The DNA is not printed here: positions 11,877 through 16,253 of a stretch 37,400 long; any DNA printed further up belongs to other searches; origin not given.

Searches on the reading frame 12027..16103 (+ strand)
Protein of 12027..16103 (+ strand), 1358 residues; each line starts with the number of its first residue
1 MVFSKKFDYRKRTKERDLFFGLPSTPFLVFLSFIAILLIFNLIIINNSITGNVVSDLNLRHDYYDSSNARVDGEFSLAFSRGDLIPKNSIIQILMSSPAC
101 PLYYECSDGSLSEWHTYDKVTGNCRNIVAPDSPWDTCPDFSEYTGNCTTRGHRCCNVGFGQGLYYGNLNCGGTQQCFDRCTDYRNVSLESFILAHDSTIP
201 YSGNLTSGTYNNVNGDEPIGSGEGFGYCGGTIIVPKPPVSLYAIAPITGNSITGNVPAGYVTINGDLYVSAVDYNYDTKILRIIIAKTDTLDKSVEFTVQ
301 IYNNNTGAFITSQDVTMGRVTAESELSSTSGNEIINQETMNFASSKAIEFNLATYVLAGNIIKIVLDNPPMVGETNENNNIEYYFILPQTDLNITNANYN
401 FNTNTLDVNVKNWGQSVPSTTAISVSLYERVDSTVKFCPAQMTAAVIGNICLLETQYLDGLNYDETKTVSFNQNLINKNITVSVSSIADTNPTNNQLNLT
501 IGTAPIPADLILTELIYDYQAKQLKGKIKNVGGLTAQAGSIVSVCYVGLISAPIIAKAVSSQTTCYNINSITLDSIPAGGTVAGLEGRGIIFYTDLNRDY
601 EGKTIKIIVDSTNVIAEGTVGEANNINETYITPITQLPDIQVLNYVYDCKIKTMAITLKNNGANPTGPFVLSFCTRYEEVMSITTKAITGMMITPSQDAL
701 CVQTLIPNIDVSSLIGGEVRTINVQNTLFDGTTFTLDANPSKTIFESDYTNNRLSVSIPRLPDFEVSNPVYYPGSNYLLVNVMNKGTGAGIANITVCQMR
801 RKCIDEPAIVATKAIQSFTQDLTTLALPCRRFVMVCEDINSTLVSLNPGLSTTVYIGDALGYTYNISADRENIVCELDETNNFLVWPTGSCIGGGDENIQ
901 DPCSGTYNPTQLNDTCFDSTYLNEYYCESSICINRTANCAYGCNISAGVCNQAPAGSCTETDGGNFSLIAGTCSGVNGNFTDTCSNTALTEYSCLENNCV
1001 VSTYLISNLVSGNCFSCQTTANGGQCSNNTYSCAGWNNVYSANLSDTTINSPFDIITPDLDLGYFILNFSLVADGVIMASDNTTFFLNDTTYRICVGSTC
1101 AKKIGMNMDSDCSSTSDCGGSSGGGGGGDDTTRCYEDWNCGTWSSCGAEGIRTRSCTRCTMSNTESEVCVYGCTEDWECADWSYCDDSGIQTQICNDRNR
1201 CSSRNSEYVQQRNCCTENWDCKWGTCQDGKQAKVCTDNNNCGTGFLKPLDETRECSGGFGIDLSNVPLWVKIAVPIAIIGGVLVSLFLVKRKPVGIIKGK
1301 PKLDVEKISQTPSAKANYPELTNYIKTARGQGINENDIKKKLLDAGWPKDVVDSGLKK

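Call 7: search_protein_families(library=pfam, proteins=[window:12027-16103:+], max_evalue=0.001)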
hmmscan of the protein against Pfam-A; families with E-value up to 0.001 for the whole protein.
window:12027-16103:+ (1358 aa): 1 family
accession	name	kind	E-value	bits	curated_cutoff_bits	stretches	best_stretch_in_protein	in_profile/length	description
PF07705.17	CARDB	-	4.5e-05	24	22.7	0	843-883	54-98/101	CARDB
